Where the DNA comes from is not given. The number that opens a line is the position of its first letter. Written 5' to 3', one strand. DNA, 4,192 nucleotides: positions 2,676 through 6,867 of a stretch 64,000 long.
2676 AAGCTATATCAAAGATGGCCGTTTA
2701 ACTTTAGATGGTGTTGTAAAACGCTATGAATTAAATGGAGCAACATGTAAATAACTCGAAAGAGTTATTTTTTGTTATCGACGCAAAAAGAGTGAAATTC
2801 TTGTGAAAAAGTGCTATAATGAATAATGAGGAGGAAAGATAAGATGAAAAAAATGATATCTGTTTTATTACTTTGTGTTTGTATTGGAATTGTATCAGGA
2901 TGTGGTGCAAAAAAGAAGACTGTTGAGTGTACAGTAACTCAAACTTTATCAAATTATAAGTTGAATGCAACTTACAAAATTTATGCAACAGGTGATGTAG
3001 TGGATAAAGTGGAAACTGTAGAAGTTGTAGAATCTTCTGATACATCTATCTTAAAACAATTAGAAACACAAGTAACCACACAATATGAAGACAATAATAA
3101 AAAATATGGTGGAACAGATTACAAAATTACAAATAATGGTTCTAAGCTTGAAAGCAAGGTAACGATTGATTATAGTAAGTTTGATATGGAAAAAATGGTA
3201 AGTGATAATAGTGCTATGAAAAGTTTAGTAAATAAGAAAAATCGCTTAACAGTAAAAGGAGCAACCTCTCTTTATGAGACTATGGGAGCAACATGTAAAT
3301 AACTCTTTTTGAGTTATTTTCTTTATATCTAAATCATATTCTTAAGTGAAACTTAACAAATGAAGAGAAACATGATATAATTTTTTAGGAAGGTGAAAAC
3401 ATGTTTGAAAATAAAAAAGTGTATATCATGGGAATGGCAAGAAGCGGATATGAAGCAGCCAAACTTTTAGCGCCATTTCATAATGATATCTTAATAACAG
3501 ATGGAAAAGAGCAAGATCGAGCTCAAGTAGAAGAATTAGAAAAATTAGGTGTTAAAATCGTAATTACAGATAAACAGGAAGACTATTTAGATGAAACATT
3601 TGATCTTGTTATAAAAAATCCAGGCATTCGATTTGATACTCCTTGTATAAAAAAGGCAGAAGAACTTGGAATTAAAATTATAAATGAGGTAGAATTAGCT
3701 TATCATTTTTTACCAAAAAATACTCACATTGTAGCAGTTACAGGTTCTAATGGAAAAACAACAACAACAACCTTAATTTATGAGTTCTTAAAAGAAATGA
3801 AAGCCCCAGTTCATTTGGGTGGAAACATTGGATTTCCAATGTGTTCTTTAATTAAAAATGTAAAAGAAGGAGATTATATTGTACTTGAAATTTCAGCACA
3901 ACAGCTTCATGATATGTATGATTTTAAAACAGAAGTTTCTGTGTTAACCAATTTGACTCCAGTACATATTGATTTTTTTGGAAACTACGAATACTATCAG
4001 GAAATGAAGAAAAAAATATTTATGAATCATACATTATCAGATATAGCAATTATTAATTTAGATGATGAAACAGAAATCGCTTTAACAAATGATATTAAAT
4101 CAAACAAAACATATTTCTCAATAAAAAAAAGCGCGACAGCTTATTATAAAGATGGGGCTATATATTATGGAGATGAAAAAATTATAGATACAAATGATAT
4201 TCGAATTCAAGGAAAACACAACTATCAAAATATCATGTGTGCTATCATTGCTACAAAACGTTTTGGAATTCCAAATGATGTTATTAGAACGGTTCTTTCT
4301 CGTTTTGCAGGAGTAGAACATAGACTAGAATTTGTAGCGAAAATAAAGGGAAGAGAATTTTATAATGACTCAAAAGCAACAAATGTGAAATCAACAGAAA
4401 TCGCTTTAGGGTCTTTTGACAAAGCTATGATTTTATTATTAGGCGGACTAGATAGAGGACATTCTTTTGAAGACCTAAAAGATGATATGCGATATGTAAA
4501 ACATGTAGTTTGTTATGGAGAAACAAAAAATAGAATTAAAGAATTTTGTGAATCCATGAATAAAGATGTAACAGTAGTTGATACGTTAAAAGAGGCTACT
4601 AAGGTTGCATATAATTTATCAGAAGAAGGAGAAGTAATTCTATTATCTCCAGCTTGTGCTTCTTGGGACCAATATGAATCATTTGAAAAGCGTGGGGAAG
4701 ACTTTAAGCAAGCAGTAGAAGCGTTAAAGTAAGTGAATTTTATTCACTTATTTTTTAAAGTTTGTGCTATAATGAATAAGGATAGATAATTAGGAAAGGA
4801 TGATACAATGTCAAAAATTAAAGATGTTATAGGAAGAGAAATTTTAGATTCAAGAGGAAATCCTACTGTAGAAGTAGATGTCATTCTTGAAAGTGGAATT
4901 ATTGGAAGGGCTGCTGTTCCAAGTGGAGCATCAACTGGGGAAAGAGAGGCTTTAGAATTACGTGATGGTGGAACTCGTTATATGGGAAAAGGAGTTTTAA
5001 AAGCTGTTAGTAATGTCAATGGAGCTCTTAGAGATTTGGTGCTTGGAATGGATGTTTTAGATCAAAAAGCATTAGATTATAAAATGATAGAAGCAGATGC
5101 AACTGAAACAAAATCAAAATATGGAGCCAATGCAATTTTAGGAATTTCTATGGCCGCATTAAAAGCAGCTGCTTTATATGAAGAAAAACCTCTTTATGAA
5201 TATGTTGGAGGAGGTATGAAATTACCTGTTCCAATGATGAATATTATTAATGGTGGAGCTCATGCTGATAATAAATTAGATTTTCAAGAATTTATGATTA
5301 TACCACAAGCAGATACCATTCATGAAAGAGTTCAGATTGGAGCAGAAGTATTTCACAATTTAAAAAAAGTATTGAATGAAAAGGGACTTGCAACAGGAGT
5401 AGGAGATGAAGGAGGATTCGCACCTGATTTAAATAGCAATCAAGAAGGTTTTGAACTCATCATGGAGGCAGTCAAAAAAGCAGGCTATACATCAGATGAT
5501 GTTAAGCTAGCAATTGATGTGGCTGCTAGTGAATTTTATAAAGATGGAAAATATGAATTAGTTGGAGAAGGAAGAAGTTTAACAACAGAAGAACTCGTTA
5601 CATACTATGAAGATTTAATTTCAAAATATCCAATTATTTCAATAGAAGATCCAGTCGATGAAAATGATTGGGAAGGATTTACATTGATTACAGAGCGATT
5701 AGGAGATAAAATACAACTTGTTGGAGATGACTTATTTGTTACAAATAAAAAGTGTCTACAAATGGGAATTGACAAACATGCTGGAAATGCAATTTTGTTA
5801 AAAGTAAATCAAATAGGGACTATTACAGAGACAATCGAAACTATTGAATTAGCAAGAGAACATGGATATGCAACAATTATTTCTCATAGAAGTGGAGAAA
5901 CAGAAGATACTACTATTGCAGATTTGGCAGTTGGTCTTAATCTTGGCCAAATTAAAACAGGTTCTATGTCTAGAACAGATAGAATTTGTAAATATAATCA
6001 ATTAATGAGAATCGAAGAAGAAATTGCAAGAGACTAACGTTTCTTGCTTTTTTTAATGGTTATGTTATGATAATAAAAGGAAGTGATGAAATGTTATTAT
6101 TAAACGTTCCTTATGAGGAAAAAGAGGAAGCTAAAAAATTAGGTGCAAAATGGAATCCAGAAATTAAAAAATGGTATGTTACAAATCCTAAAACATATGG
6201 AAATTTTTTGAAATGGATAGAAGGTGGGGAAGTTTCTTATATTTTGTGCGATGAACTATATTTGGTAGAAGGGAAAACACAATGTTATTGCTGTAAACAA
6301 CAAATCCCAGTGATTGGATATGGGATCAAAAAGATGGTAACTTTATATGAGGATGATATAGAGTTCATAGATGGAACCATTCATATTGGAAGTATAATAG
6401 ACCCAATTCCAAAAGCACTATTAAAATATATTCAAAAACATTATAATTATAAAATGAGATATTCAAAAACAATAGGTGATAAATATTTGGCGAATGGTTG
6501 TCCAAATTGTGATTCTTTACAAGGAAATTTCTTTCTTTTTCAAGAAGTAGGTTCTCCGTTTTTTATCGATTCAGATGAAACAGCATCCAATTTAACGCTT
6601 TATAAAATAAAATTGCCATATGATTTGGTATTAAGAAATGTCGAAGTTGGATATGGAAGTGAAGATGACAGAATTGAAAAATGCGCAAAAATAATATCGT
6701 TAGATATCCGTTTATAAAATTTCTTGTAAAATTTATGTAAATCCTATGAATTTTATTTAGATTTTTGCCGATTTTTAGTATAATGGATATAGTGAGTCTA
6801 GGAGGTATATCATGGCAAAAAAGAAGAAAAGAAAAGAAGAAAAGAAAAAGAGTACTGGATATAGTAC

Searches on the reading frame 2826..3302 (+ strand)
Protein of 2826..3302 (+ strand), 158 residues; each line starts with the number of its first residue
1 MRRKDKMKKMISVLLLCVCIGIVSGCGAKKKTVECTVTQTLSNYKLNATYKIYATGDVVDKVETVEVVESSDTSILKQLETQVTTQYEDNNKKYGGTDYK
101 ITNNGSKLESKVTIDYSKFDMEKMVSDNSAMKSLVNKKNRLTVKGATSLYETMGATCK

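Call 64: search_protein_families(library=pfam, proteins=[window:2826-3302:+], max_evalue=0.0001)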
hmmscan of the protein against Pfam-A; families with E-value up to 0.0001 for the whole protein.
window:2826-3302:+ (158 aa): 1 family
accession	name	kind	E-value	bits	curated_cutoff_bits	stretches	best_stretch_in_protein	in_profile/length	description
PF06998.16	DUF1307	-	1.5e-05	25.6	28.3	1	45-154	13-121/123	Protein of unknown function (DUF1307)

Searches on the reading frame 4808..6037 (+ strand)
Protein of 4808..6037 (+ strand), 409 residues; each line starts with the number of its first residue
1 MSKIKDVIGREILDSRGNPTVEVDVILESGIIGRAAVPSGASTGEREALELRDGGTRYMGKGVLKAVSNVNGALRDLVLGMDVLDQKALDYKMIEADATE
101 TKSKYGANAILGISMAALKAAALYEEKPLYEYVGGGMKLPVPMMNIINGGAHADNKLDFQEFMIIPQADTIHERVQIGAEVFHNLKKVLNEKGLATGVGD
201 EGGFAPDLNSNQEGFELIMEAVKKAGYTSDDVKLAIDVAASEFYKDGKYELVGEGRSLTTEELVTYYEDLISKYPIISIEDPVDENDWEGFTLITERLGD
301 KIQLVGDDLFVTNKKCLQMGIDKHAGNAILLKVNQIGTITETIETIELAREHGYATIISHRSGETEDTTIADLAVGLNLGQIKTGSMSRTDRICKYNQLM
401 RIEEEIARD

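Call 31: search_protein_families(library=pfam, proteins=[window:4808-6037:+], max_evalue=0.001)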
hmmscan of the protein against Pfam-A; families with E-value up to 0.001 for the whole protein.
window:4808-6037:+ (409 aa): 4 families
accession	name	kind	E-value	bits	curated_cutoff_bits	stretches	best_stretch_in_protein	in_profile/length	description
PF00113.28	Enolase_C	-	3.6e-127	424.1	21.5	1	138-407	3-282/296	Enolase, C-terminal TIM barrel domain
PF03952.21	Enolase_N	-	2.9e-54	183.2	35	1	4-133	1-131/131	Enolase, N-terminal domain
PF13378.12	MR_MLE_C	-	2.6e-05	24.5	29.4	1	259-377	56-169/219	Enolase C-terminal domain-like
PF07476.17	MAAL_C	-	3.6e-05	23.5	27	1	258-378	87-215/249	Methylaspartate ammonia-lyase C-terminus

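Call 70: list_cluster_members(proteins=[window:4808-6034:+, window:3401-4729:+, window:35785-36624:+, window:27447-28547:+, window:12264-14513:+, window:61071-62528:+, window:6812-9037:+, window:26505-27242:+])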
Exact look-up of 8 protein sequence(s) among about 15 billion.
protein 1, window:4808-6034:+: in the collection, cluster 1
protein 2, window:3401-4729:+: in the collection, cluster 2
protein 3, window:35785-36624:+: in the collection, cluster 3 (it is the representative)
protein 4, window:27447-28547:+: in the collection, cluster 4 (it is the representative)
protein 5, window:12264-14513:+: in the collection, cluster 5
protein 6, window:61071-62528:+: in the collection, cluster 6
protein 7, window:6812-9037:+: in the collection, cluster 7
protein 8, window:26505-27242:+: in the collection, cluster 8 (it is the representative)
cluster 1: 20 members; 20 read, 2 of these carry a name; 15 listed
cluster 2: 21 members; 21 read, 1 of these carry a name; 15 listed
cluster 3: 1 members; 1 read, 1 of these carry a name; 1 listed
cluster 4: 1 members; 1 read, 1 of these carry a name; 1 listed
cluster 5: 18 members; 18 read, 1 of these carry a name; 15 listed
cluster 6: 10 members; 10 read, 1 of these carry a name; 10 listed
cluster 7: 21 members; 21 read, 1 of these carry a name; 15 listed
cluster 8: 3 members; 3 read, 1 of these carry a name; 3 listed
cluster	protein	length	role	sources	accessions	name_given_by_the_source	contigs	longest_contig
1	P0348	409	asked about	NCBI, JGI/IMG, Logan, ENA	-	enolase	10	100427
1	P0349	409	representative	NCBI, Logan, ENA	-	-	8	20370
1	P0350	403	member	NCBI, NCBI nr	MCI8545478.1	MAG: phosphopyruvate hydratase, partial [Bacilli bacterium] | phosphopyruvate hydratase [Bacilli bacterium]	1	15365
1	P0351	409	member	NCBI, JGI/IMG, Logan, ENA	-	-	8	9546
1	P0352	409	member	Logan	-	-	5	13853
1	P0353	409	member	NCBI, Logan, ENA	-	-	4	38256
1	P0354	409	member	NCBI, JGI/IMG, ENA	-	-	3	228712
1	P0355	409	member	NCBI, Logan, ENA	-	-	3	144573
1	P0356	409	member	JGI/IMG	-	-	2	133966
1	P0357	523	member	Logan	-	-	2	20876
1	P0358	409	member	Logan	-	-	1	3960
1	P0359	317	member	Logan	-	-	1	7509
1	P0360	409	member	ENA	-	-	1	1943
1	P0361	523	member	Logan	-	-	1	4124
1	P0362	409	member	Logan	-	-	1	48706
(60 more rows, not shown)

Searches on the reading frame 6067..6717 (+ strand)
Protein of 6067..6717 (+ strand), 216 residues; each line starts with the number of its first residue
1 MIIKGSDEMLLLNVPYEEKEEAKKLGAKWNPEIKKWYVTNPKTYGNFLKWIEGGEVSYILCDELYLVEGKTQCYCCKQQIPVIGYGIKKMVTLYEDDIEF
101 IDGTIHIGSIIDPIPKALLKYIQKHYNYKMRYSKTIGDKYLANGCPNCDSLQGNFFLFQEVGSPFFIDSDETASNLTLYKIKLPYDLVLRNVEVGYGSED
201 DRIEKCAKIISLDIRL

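Call 31: search_protein_families(library=pfam, proteins=[window:6067-6717:+], max_evalue=0.001)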
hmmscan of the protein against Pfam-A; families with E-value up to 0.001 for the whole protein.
window:6067-6717:+ (216 aa): 1 family
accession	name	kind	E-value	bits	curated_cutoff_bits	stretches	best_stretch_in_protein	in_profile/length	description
PF18974.5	DUF5710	-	5.3e-15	55.3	26.5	1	10-51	2-43/44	Domain of unknown function (DUF5710)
